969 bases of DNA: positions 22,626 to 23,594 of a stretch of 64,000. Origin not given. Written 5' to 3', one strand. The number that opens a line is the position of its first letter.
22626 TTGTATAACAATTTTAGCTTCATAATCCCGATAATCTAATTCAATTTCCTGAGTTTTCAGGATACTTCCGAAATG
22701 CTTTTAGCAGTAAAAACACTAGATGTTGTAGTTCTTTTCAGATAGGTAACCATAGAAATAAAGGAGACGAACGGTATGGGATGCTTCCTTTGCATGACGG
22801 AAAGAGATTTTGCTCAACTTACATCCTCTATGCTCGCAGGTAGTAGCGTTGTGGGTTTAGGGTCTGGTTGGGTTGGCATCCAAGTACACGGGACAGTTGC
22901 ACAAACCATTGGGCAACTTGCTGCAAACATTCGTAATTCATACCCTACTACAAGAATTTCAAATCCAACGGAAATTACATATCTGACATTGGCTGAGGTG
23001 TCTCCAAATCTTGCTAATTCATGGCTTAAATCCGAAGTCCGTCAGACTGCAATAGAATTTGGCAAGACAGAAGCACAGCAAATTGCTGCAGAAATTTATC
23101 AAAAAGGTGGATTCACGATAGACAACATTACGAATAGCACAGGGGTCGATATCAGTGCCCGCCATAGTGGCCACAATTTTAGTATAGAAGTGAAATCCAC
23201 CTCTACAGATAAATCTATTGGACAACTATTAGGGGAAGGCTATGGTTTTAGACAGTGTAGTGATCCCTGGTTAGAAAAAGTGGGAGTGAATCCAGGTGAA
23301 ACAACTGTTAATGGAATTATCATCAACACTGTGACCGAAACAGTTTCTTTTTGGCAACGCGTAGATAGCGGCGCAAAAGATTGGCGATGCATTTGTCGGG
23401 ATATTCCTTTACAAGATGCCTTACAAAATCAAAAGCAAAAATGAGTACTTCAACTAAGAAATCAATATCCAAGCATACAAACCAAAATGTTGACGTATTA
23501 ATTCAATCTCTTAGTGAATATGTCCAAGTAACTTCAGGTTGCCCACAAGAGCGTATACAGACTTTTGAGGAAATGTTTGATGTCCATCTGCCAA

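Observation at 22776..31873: Translationally coupled operon of REase-fold protein, SUKH fusion protein, unknown 424-aa protein and giant DEAH/RHA helicase: candidate novel defence or toxin-immunity-helicase system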

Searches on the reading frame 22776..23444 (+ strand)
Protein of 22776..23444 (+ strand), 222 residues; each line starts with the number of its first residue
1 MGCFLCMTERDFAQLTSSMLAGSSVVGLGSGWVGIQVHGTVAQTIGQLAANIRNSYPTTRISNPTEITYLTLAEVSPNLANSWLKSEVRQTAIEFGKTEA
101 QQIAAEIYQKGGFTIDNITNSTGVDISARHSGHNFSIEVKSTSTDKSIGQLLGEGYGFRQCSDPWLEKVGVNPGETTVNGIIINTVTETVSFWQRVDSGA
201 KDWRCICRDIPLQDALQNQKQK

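Call 5: search_protein_families(library=pfam, proteins=[window:22776-23444:+], max_evalue=0.1)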
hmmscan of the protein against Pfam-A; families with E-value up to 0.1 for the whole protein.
window:22776-23444:+ (222 aa): 1 family
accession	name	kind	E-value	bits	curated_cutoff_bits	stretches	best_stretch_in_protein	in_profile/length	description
PF19290.4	PmbA_TldD_2nd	-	0.054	14.4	20.9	0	118-159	47-87/109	PmbA/TldA metallopeptidase central domain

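Call 6: search_protein_families(library=padloc, proteins=[window:22776-23444:+], max_evalue=0.1)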
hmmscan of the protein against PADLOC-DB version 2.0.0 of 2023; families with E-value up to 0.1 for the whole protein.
window:22776-23444:+ (222 aa): 1 family
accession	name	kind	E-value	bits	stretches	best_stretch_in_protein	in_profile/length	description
PDLC00631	ZorD1|ZorD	-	0.027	10.2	1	96-147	949-1000/1071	"SWI2/SNF2 helicase, Mrr-like nuclease"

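Call 8: search_protein_families(library=ncbifam, proteins=[window:22776-23444:+], max_evalue=0.1)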
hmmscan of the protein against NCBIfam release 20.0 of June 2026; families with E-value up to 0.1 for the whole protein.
window:22776-23444:+ (222 aa): 0 families

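Call 38: find_homologous_proteins(query=window:22776-23444:+, max_evalue=0.01)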
Query window:22776-23444:+ (222 aa): 6 proteins with E <= 0.01 among 246 candidates.
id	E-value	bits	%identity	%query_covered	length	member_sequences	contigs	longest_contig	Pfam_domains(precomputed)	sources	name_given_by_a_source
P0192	6.1e-144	495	100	100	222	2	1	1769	-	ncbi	-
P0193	2.6e-83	297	64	96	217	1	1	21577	-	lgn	-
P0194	6.3e-74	266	61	95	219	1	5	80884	-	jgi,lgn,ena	-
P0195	1.3e-29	121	37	96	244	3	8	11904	-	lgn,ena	-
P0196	1.7e-21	95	33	96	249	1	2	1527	-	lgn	-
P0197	6.0e-16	77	35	76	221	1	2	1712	-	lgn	-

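Call 39: find_encoding_contigs(protein=P0195, flank=10000, max_places=3)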
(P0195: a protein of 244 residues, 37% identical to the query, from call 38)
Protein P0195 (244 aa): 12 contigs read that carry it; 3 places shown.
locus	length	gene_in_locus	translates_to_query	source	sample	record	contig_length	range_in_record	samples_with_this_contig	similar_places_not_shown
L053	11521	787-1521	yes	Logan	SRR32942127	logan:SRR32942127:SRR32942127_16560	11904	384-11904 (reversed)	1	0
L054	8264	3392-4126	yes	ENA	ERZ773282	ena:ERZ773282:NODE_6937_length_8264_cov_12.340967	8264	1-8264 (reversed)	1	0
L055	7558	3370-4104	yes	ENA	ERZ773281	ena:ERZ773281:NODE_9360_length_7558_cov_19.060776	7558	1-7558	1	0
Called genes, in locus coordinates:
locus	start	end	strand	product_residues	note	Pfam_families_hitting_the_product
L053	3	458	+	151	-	?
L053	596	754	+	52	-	-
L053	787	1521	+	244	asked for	-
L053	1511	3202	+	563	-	PF14567:SUKH_5, PF09346:SMI1_KNR4, PF14568:SUKH_6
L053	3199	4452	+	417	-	-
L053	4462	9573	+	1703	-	PF00270:DEAD, PF00271:Helicase_C, PF00575:S1, PF23459:S1_RRP5 (faint), PF00575:S1, PF00013:KH_1, PF07650:KH_2 (faint), PF00013:KH_1, +2 more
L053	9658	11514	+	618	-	PF16158:N_BRCA1_IG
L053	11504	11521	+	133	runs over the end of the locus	?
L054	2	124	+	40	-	?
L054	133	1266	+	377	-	-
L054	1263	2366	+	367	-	-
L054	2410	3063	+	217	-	-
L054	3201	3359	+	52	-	-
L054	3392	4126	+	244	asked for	-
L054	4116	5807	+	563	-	PF14567:SUKH_5, PF09346:SMI1_KNR4, PF14568:SUKH_6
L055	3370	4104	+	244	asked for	-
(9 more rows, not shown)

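Call 40: find_encoding_contigs(protein=P0194, flank=10000, max_places=2)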
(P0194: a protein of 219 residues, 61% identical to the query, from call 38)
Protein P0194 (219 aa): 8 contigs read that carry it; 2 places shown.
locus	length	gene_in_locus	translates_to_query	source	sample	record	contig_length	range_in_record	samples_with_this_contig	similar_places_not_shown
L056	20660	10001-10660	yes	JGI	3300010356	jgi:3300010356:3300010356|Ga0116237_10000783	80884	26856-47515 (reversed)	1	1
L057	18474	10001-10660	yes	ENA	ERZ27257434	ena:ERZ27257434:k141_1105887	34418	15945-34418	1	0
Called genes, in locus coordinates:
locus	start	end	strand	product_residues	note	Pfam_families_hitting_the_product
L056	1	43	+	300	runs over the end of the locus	-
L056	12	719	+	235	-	PF14460:Prok-E2_D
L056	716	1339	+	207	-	PF14464:Prok-JAB (weak)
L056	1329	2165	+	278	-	PF00899:ThiF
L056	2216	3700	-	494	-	-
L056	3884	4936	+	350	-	-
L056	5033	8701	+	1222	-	PF19587:DUF6094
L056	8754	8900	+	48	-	-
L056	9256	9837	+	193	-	-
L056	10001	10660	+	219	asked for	-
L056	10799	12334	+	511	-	PF09346:SMI1_KNR4, PF14567:SUKH_5, PF14568:SUKH_6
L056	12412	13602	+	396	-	-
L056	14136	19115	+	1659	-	PF00271:Helicase_C (faint), PF00575:S1 (faint)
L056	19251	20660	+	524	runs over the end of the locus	PF00004:AAA, PF07728:AAA_5, PF13401:AAA_22 (faint)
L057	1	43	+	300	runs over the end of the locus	-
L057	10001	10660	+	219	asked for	-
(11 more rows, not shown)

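Call 43: search_solved_structures(query=A3, max_evalue=10, show_alignments=2)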
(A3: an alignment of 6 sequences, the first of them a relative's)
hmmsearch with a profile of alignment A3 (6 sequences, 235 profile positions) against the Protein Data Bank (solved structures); distinct sequences matched with E-value up to 10: 10.
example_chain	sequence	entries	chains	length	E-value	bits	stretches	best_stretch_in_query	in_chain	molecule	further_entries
1gef_A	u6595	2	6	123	0.11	15.4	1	116-166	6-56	HOLLIDAY JUNCTION RESOLVASE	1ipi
3djb_A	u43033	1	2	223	0.19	14.6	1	120-203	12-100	Hydrolase, HD family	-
7mwr_A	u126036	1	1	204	0.31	13.9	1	16-68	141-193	LHD101A54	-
9vvr_A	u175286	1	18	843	0.32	13.8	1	70-153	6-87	Tail spike protein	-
9bh5_CU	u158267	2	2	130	1.3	11.8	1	145-206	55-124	Large ribosomal subunit protein eL22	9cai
4dop_A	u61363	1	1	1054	1.3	11.8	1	19-59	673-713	Cation efflux system protein CusA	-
7lt2_A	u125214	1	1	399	1.4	11.6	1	87-133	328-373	Mab-21 domain-containing protein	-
7upp_A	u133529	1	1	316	2.3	11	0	44-100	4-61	DHT03 protein A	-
7upp_B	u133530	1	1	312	3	10.6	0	44-99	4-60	DHT03 protein B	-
9drl_B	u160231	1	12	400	3.7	10.3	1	16-68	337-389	T33-549_A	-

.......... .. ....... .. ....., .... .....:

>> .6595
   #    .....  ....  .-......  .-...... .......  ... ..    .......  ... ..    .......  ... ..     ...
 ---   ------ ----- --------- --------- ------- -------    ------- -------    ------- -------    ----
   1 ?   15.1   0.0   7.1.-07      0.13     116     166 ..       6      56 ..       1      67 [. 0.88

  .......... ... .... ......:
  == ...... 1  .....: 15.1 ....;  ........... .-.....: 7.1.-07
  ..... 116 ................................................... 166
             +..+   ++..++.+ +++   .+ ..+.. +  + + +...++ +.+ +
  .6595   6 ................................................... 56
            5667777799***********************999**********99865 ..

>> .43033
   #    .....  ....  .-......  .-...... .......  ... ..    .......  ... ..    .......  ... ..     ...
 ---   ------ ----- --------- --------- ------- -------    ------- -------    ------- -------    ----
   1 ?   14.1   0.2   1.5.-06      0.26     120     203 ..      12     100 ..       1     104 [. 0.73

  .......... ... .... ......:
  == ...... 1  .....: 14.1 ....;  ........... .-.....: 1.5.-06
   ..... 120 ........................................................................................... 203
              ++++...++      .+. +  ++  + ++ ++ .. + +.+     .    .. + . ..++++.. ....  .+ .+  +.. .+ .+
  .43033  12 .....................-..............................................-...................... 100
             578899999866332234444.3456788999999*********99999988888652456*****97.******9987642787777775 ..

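Call 44: search_protein_families(library=pfam, alignment_id=A3, max_evalue=1)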
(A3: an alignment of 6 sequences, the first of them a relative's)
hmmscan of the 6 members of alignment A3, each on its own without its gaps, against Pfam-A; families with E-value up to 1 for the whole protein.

A. member 1, P0192 (222 aa): 1 family
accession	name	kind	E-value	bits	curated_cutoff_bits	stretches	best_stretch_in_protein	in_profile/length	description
PF19290.4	PmbA_TldD_2nd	-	0.054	14.4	20.9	1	118-159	47-87/109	PmbA/TldA metallopeptidase central domain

B. families by the number of members that match (of 6 scanned): 9 families
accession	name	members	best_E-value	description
PF02021.23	UPF0102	2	0.018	Uncharacterised protein family UPF0102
PF04471.18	Mrr_cat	1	0.0075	Restriction endonuclease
PF19290.4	PmbA_TldD_2nd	1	0.054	PmbA/TldA metallopeptidase central domain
PF06968.18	BATS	1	0.087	Biotin and Thiamin Synthesis associated domain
PF15915.11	BAT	1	0.093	GAF and HTH_10 associated domain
PF17734.6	Spt46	1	0.12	Spermatogenesis-associated protein 46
PF13020.12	NOV_C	1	0.15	Protein NO VEIN, C-terminal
PF19584.4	MCAfunc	1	0.21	MCAfunc domain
PF01930.23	Cas_Cas4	1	0.24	Domain of unknown function DUF83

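Call 109: list_cluster_members(proteins=[window:22776-23444:+, window:26402-31873:+, window:43986-47003:+, window:47560-49008:-])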
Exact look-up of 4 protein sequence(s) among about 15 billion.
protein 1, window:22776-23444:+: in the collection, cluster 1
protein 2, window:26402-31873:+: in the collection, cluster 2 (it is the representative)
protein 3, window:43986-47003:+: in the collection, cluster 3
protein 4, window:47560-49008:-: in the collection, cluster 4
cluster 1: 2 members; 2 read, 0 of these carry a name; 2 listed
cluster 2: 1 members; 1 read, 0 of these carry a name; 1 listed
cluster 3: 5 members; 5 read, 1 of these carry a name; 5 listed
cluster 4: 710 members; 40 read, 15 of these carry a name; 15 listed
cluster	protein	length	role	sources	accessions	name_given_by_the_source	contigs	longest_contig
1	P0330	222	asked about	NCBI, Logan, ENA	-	-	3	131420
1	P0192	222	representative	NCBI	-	-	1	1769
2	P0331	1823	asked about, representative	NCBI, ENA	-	-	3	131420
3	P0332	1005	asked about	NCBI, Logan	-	-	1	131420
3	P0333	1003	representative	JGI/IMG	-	DNA-directed DNA polymerase III PolC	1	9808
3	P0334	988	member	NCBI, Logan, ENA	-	-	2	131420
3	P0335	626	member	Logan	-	-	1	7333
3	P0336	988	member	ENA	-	-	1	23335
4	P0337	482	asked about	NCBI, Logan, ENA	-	-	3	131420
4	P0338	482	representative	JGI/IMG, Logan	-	-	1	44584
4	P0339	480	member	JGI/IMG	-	Flp pilus assembly CpaF family ATPase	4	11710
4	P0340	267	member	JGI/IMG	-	Flp pilus assembly CpaF family ATPase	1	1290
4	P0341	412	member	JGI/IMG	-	Flp pilus assembly CpaF family ATPase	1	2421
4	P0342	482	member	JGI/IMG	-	Flp pilus assembly CpaF family ATPase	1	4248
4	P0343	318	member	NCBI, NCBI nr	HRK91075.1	MAG TPA: ATPase, T2SS/T4P/T4SS family, partial [Anaerolineales bacterium] | ATPase, T2SS/T4P/T4SS family [Anaerolineales bacterium]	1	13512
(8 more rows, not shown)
